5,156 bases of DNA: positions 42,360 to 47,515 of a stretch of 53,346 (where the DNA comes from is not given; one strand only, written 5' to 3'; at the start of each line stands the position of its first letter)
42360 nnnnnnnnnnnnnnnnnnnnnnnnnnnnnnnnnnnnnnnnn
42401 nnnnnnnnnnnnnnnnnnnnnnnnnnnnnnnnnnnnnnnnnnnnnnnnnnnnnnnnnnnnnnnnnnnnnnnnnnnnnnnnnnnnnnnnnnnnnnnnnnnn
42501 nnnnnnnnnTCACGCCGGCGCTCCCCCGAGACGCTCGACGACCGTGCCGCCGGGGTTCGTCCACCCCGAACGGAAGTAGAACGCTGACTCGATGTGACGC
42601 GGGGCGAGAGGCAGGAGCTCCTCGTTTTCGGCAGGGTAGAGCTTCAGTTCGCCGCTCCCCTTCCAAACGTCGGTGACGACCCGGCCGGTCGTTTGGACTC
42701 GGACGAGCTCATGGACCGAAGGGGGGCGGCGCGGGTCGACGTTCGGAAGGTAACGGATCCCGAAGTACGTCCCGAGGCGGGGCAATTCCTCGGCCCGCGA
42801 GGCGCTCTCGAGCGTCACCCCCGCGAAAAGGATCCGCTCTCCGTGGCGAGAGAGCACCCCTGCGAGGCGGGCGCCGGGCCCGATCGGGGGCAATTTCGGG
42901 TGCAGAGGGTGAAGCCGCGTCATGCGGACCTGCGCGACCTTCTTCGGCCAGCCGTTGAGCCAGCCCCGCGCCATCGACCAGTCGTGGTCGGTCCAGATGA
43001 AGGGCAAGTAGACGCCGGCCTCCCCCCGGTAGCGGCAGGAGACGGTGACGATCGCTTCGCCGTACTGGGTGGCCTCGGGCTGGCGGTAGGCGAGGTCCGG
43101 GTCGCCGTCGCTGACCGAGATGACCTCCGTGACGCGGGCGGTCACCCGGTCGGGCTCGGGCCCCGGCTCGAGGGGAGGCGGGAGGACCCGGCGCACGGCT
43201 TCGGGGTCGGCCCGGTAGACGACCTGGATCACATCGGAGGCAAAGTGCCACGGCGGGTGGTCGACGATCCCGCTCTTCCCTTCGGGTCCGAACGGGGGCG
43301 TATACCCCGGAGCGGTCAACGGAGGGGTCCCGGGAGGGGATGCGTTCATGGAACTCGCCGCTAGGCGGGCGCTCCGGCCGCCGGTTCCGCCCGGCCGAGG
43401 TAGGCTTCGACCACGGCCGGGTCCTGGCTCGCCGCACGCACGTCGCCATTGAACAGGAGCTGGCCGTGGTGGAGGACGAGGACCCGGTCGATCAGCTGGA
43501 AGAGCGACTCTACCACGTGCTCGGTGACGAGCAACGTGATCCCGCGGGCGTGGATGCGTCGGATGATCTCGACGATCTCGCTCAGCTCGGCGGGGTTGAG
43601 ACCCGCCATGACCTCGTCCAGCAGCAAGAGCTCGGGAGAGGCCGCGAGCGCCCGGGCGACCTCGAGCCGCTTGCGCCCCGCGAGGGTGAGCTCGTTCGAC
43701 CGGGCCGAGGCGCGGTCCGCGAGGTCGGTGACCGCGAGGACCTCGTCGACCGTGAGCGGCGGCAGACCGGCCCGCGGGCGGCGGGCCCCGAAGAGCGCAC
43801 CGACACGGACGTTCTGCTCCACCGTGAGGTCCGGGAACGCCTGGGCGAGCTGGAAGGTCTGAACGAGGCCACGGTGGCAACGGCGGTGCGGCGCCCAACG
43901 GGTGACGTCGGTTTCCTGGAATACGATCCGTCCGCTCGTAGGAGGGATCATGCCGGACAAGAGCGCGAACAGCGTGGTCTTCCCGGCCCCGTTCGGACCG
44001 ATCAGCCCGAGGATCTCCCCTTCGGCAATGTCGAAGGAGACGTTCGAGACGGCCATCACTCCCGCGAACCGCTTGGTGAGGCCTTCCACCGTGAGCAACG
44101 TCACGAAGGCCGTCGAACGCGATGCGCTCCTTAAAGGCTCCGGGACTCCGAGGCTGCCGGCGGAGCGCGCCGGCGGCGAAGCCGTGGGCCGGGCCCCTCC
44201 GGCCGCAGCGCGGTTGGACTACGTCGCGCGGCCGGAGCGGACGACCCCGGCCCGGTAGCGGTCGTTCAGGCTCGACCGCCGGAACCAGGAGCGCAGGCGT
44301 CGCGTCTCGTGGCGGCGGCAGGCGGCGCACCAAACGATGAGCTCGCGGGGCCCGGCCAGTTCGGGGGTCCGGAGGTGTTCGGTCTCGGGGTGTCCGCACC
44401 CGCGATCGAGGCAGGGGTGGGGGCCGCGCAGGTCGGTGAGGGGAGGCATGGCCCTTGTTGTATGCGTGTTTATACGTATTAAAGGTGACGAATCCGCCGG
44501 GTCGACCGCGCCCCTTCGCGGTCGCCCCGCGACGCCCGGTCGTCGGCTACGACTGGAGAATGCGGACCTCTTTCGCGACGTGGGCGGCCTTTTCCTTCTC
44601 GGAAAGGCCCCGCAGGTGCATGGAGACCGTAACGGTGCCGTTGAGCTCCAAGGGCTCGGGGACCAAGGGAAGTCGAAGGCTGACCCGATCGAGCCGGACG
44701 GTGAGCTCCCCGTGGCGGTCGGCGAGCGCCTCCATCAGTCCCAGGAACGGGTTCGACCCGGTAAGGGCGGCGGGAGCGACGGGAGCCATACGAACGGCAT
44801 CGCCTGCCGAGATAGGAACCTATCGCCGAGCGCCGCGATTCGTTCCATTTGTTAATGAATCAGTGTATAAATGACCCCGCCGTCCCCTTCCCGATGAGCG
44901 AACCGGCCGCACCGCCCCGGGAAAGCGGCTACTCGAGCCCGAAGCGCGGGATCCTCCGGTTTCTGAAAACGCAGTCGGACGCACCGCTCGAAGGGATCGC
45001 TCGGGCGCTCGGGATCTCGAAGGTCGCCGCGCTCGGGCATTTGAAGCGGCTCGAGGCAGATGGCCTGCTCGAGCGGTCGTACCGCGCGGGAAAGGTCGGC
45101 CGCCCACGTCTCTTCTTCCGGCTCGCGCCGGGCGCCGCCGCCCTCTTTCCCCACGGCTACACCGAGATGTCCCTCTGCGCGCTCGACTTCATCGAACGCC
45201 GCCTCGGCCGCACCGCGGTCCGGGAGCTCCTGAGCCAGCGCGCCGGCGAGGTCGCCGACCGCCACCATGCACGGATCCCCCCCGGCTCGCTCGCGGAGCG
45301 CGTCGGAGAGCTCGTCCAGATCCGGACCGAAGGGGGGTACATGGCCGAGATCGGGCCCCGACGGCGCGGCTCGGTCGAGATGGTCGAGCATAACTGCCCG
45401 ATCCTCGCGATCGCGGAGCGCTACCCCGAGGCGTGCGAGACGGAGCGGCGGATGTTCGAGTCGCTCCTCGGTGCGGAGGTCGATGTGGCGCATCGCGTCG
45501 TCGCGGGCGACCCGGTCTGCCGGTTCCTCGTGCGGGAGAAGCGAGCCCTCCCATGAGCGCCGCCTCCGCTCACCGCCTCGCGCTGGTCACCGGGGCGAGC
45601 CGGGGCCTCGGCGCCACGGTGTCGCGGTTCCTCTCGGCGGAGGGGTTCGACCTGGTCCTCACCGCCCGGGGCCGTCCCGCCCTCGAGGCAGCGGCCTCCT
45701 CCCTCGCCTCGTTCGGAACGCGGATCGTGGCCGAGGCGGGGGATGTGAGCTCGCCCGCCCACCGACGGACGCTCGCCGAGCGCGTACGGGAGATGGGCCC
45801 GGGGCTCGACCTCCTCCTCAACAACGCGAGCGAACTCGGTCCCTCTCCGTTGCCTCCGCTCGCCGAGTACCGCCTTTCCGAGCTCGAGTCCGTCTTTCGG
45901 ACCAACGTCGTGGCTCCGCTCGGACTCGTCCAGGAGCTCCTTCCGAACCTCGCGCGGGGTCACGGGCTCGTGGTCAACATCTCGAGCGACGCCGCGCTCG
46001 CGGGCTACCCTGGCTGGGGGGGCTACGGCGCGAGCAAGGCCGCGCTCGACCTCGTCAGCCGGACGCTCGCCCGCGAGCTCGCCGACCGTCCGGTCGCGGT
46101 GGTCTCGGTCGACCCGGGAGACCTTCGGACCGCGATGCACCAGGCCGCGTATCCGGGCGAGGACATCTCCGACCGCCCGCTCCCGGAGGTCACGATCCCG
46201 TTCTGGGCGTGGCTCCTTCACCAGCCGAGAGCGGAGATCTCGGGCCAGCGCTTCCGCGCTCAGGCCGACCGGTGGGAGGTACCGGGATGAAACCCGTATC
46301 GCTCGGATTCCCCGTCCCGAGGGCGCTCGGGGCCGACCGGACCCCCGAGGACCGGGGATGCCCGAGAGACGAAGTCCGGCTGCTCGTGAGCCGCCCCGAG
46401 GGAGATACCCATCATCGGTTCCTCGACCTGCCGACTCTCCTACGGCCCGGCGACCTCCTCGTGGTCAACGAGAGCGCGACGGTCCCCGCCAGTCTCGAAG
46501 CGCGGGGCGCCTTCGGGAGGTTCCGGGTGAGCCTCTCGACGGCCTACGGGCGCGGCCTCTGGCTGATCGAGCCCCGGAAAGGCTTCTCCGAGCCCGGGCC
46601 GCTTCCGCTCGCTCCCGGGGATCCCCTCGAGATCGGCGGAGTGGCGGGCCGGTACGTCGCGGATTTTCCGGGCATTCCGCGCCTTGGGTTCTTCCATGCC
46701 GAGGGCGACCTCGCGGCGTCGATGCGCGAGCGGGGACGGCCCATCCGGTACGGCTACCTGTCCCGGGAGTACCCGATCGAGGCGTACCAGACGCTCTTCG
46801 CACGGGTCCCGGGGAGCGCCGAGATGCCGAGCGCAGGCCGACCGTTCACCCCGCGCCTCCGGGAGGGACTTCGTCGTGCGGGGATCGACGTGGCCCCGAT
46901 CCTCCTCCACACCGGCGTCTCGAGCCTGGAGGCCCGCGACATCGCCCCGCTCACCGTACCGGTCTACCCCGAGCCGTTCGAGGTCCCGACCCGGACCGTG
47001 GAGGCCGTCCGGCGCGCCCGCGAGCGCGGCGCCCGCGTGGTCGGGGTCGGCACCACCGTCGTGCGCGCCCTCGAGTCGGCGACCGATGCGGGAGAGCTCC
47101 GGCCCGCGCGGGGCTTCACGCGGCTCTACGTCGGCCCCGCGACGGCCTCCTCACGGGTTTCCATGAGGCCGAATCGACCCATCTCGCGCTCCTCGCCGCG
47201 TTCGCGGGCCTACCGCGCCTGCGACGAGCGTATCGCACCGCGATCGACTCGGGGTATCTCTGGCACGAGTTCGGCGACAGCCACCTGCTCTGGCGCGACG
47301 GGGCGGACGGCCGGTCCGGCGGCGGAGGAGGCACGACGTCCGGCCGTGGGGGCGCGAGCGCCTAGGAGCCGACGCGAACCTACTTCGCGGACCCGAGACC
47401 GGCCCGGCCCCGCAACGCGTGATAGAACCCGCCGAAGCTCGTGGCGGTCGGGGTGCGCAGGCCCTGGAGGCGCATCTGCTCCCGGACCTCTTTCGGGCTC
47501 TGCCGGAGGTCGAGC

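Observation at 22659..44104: About 21 kb orphan catabolic island for an unidentified N-heterocycle or cyclic imide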

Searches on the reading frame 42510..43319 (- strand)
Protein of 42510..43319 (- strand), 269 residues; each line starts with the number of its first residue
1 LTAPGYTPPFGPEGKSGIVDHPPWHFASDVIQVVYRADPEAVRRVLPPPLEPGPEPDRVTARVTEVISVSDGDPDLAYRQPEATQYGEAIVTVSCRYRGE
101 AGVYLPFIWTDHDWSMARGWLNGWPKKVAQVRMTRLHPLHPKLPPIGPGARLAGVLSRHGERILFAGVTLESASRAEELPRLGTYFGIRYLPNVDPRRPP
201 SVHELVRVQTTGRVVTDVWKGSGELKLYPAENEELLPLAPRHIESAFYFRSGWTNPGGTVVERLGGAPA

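Call 6: search_protein_families(library=pfam, proteins=[window:42510-43319:-])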
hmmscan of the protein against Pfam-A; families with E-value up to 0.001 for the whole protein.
window:42510-43319:- (269 aa): 1 family
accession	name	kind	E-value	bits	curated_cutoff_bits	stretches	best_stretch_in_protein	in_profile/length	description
PF06314.16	ADC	-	8.2e-53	179.8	29.8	1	9-263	3-236/238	Acetoacetate decarboxylase (ADC)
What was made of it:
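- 42510..43319 (-): ADC-family protein of the aldolase-dehydratase/MppR subgroup. Pfam ADC 180 bits (call 6).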

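Call 9: search_protein_families(library=ncbifam, proteins=[window:42510-43319:-])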
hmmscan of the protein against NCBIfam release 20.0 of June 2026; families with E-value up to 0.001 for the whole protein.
window:42510-43319:- (269 aa): 2 families
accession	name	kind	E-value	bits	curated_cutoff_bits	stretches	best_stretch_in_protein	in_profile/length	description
TIGR04460.1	endura_MppR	equivalog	1.1e-43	149.7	380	1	5-258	3-254/257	enduracididine biosynthesis enzyme MppR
NF002614.0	PRK02265.1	subfamily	5e-12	45.8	150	1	28-261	30-240/246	acetoacetate decarboxylase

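Call 16: search_solved_structures(query=window:42510-43319:-, max_evalue=0.001)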
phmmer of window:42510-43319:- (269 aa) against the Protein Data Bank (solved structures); distinct sequences matched with E-value up to 0.001: 7.
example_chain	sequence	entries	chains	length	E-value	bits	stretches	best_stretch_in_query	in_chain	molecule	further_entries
4zbo_A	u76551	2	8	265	1.7e-39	139.4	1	4-254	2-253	Acetoacetate decarboxylase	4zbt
6eej_A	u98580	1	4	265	1.7e-39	139.3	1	4-254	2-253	Acetoacetate decarboxylase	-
4jm3_A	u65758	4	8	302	4.5e-37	131.4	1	5-261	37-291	Putative uncharacterized protein mppR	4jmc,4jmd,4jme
5upb_A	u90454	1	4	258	1.6e-36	129.6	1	8-262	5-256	Acetoacetate decarboxylase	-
3bgt_A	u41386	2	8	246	1.4e-09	41.2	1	23-261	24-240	Probable acetoacetate decarboxylase | Acetoacetate decarboxylase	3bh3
3c8w_A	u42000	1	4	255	1.2e-07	34.8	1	29-261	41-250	Acetoacetate decarboxylase ADC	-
3bh2_A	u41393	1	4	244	6.2e-06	29.2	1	23-247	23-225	Acetoacetate decarboxylase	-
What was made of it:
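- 42510..43319 (-): PDB hits are 4zbo at 139, MppR 4jm3 at 131 and 5upb at 130 bits (call 16).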

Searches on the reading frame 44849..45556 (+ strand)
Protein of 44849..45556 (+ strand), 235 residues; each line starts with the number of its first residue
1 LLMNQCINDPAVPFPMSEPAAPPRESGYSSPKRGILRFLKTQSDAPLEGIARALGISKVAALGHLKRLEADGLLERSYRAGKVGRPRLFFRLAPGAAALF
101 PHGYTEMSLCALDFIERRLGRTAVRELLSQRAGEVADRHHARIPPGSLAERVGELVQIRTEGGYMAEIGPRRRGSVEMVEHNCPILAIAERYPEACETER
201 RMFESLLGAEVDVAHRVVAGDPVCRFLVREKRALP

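Call 7: search_protein_families(library=pfam, proteins=[window:44849-45556:+])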
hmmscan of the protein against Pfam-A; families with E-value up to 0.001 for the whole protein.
window:44849-45556:+ (235 aa): 4 families
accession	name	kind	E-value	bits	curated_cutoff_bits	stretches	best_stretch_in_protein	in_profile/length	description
PF12802.13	MarR_2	-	6.8e-06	26.6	27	1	34-77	9-53/61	MarR family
PF13412.12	HTH_24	-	7.7e-06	25.8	21.9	1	33-75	6-48/48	Winged helix-turn-helix DNA-binding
PF01047.28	MarR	-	7.5e-05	23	24.6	1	35-77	8-50/59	MarR family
PF13404.12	HTH_AsnC-type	-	0.00041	20.6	27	0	33-69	6-42/42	AsnC-type helix-turn-helix domain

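Call 9: search_protein_families(library=ncbifam, proteins=[window:44849-45556:+])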
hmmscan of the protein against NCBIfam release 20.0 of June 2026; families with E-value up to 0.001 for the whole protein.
window:44849-45556:+ (235 aa): 2 families
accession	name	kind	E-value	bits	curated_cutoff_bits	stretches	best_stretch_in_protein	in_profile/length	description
TIGR02702.1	SufR_cyano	equivalog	7.9e-30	104.1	178.8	1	32-228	3-208/208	iron-sulfur cluster biosynthesis transcriptional regulator SufR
NF033788.1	HTH_metalloreg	subfamily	0.00084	19.1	55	0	33-79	14-60/77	metalloregulator ArsR/SmtB family transcription factor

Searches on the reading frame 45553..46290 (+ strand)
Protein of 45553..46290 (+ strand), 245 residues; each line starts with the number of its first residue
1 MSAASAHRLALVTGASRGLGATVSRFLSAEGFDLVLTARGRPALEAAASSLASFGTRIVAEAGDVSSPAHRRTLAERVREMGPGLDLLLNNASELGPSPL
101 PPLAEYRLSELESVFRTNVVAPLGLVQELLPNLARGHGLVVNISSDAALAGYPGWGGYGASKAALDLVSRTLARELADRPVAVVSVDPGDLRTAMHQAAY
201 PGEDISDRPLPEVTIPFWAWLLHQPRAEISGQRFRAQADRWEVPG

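Call 7: search_protein_families(library=pfam, proteins=[window:45553-46290:+])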
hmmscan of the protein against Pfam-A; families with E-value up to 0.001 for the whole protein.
window:45553-46290:+ (245 aa): 3 families
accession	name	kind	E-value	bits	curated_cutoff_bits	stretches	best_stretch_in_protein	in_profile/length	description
PF00106.31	adh_short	-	4.2e-41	141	26.6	1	9-200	2-191/195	short chain dehydrogenase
PF13561.12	adh_short_C2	-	4.7e-28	98.8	27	1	14-201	1-186/236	Enoyl-(Acyl carrier protein) reductase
PF08659.16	KR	-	9.9e-12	45.6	22.6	1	11-174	4-165/180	KR domain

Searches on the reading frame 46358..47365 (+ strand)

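Call 30: search_protein_families(library=pfam, proteins=[window:46358-47365:+], max_evalue=0.00001)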
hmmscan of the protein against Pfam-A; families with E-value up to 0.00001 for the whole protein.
window:46358-47365:+ (335 aa): 1 family
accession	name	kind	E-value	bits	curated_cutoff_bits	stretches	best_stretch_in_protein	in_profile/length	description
PF02547.20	Queuosine_synth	-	5.7e-14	52.4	25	1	262-311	273-322/322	Queuosine biosynthesis protein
